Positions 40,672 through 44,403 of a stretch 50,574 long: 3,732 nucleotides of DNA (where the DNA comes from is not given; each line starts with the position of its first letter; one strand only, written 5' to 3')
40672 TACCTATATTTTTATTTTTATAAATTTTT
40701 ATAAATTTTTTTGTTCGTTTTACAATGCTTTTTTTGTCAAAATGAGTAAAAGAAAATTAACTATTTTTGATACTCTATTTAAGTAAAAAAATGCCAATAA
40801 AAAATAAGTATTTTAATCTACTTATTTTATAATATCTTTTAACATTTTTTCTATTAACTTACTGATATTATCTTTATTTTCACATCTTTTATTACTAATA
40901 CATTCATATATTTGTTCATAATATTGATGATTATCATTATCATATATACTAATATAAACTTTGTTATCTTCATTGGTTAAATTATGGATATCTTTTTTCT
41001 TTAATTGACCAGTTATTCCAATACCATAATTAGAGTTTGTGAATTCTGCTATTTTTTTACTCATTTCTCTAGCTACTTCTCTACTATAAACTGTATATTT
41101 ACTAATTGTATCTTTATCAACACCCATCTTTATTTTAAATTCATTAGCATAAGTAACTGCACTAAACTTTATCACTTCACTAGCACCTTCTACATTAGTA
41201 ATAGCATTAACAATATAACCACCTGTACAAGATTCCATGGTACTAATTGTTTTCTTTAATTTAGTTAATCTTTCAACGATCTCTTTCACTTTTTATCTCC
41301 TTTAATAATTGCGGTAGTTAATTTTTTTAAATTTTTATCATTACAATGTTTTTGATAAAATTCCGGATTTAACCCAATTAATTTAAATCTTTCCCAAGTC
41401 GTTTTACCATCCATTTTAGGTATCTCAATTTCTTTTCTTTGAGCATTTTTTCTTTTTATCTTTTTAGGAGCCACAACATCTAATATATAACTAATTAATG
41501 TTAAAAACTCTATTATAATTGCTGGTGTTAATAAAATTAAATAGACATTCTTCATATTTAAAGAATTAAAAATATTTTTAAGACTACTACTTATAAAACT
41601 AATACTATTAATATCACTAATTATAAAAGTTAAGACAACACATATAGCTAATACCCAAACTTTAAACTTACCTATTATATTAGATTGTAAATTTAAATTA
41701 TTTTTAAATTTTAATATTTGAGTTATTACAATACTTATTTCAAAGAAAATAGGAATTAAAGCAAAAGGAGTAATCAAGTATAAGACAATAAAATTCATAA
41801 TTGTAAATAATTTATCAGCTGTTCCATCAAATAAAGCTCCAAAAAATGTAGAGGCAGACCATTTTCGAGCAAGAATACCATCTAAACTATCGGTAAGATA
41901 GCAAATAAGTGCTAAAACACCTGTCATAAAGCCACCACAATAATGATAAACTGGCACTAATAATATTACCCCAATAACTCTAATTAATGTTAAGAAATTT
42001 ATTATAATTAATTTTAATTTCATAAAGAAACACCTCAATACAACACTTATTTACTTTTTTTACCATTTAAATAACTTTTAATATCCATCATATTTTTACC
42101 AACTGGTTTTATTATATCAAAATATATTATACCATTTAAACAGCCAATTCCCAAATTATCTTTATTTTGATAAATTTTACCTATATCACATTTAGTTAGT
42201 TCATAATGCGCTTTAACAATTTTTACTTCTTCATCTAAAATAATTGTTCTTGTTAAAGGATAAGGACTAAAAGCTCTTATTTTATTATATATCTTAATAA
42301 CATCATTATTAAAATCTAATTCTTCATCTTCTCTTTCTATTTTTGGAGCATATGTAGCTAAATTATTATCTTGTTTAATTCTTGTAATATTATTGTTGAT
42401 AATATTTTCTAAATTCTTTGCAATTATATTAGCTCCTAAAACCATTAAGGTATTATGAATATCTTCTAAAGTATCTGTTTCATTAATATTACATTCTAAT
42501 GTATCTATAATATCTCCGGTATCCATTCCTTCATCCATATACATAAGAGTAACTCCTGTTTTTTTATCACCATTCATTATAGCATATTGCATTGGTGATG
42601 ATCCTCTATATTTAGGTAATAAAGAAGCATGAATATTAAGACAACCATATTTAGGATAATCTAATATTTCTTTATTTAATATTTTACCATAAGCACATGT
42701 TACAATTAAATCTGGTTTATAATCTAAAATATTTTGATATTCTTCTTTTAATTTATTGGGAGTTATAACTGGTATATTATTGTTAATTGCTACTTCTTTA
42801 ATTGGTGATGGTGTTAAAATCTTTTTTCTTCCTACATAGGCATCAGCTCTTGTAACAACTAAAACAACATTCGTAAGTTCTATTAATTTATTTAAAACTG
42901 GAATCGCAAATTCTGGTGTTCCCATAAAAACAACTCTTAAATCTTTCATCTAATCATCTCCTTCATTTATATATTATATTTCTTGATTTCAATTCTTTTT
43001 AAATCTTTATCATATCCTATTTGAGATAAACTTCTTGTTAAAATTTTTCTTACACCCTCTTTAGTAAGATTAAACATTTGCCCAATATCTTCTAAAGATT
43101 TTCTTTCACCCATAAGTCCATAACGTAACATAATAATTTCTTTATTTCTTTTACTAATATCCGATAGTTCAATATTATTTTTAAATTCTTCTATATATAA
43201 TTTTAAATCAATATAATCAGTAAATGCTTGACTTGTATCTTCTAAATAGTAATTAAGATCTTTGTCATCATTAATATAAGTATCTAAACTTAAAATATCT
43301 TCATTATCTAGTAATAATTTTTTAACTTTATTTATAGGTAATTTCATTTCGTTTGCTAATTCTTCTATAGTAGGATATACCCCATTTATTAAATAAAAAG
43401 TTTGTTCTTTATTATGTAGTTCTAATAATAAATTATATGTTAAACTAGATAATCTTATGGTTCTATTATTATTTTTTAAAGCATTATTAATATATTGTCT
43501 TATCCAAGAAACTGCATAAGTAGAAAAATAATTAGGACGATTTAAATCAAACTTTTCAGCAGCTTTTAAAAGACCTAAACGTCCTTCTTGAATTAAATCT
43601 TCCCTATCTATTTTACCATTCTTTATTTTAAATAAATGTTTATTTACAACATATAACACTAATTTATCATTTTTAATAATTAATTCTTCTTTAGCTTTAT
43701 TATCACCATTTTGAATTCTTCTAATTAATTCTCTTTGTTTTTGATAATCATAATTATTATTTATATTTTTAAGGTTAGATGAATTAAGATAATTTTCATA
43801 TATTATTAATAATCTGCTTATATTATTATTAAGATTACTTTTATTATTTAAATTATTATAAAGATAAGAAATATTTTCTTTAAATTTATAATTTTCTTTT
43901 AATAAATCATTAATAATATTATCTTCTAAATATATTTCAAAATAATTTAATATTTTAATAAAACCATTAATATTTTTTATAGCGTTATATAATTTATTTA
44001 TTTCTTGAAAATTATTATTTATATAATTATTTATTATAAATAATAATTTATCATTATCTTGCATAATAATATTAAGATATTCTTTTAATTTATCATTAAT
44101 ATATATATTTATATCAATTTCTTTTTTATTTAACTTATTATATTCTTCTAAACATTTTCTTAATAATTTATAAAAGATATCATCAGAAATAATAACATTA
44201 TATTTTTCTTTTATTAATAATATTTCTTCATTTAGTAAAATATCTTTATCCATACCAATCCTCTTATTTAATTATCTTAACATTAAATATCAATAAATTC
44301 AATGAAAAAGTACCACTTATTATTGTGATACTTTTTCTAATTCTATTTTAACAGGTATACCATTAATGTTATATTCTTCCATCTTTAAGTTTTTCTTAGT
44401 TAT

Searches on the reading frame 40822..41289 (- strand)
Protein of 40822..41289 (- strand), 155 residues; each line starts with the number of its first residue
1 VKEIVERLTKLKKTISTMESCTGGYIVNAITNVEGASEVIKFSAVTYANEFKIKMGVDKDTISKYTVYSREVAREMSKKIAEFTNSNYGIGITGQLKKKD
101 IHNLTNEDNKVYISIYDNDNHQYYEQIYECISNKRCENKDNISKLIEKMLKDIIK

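Call 62: search_protein_families(library=ncbifam, proteins=[window:40822-41289:-], max_evalue=0.00001)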
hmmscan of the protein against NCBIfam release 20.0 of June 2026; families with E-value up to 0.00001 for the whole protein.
window:40822-41289:- (155 aa): 5 families
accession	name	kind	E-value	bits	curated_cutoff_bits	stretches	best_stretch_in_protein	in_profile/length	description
NF001813.0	PRK00549.1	equivalog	1.8e-24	86.5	379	1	2-127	261-386/414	competence/damage-inducible protein A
TIGR00199.1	PncC_domain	subfamily_domain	1.5e-21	77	68.9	1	5-125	2-122/149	nicotinamide-nucleotide amidohydrolase family protein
NF002975.0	PRK03661.1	equivalog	7.9e-17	61.4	212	1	3-94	12-104/164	nicotinamide-nucleotide amidase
TIGR00200.1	cinA_nterm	subfamily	7.4e-16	57.8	243.15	1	3-123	264-383/414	CinA family nicotinamide mononucleotide deamidase-related protein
NF002972.0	PRK03657.1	equivalog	3.9e-12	46.2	201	1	2-94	22-115/175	2-oxo-tetronate isomerase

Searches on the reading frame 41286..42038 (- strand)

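Call 62: search_protein_families(library=ncbifam, proteins=[window:41286-42038:-], max_evalue=0.00001)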
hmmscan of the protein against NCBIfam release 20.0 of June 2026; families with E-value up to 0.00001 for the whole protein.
window:41286-42038:- (250 aa): 4 families
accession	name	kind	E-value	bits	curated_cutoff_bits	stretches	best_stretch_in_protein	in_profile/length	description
TIGR00560.1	pgsA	equivalog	1.3e-17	64.9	109.1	1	12-190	3-175/183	CDP-diacylglycerol--glycerol-3-phosphate 3-phosphatidyltransferase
NF008090.0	PRK10832.1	equivalog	3.2e-08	33.9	304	1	9-86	2-82/182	CDP-diacylglycerol--glycerol-3-phosphate 3-phosphatidyltransferase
NF053678.1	ClpnSynClsA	equivalog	3.1e-07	30.7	240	1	11-136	4-135/180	cardiolipin synthase ClsA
NF045883.1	PIPSynth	equivalog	9.9e-06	25.4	170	1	14-78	26-91/197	phosphatidylinositol phosphate synthase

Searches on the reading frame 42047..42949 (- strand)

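Call 62: search_protein_families(library=ncbifam, proteins=[window:42047-42949:-], max_evalue=0.00001)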
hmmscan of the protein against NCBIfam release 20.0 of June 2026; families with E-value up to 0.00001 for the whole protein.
window:42047-42949:- (300 aa): 7 families
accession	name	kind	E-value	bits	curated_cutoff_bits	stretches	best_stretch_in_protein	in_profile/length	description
TIGR00460.1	fmt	equivalog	1.6e-84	283.7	201.5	1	4-298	1-305/315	methionyl-tRNA formyltransferase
NF005414.0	PRK06988.1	equivalog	1.3e-41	142.6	316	1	6-250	5-250/311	formyltransferase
NF005998.1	PRK08125.1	equivalog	1.8e-40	139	777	1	28-273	26-272/649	bifunctional UDP-4-amino-4-deoxy-L-arabinose formyltransferase/UDP-glucuronic acid oxidase ArnA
TIGR00639.1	PurN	equivalog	2.6e-20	72.8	150.1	1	72-187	73-188/192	phosphoribosylglycinamide formyltransferase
NF005755.0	PRK07579.1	equivalog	7.5e-17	62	238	1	66-253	54-239/245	dTDP-4-amino-4,6-dideoxyglucose formyltransferase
NF004684.0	PRK06027.1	subfamily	3.5e-15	56.5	223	1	68-188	155-275/286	formyltetrahydrofolate deformylase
TIGR00655.1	PurU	equivalog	4.8e-15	55.9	285.95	1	68-188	150-270/280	formyltetrahydrofolate deformylase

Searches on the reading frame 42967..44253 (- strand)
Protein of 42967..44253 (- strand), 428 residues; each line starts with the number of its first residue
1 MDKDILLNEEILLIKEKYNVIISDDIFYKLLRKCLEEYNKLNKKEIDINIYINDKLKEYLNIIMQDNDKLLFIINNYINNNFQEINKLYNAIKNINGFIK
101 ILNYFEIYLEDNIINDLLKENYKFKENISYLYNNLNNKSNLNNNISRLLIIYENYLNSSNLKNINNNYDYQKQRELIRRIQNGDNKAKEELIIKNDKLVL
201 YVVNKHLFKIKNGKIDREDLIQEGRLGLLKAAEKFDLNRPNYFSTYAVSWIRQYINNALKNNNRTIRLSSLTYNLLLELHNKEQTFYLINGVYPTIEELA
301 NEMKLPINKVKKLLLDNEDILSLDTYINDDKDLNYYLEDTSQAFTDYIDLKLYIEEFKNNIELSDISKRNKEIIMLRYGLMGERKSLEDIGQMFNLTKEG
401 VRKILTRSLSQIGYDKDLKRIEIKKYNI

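Call 62: search_protein_families(library=ncbifam, proteins=[window:42967-44253:-], max_evalue=0.00001)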
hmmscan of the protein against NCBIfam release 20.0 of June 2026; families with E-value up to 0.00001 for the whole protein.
window:42967-44253:- (428 aa): 45 families (the best 25 are shown)
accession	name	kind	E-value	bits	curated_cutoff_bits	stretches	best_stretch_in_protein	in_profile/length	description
TIGR02997.1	Sig70-cyanoRpoD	subfamily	2.7e-44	151.6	384.5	1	166-411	56-296/298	RNA polymerase sigma factor, RpoD/SigA family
TIGR02393.1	RpoD_Cterm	equivalog_domain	3.6e-40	138.1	354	1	187-416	1-228/238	RNA polymerase sigma factor RpoD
NF041931.2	MzaA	equivalog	6.5e-40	137.7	800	1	163-412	453-701/726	MZA anti-phage system associated sigma-70 family RNA polymerase sigma factor MzaA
NF005643.0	PRK07406.1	equivalog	2.5e-38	132.2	500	1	173-412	147-383/397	RNA polymerase sigma factor RpoD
TIGR02394.1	rpoS_proteo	equivalog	1e-37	130.2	378.7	1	171-412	31-270/285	RNA polymerase sigma factor RpoS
NF006666.0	PRK09210.1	equivalog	1.1e-36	127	572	1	169-413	115-357/370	RNA polymerase sigma factor RpoD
NF005785.0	PRK07598.1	equivalog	8.1e-36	123.7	554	1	175-417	164-403/415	RNA polymerase sigma factor SigC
NF004208.0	PRK05658.1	equivalog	5.4e-35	121.5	555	1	33-410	241-614/631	RNA polymerase sigma factor RpoD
NF004207.0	PRK05657.1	equivalog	1.3e-34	120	394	1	148-412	54-313/329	RNA polymerase sigma factor RpoS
NF005920.0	PRK07921.1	subfamily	1.4e-34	119.6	464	1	160-412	65-314/328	RNA polymerase sigma factor SigB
NF005642.0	PRK07405.1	subfamily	8.6e-34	117.1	524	1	172-413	69-306/318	RNA polymerase sigma factor SigD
NF004561.0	PRK05901.1-3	equivalog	6.1e-32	111.4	582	1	160-412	274-523/537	RNA polymerase sigma factor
NF004560.0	PRK05901.1-1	equivalog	7.5e-32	111.1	711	1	160-412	253-502/516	RNA polymerase sigma factor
NF004615.0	PRK05949.1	subfamily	1.1e-31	110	530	1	171-412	77-314/327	RNA polymerase sigma factor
NF004562.0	PRK05901.1-4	equivalog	7.9e-30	103.9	779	1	81-412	209-540/571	RNA polymerase sigma factor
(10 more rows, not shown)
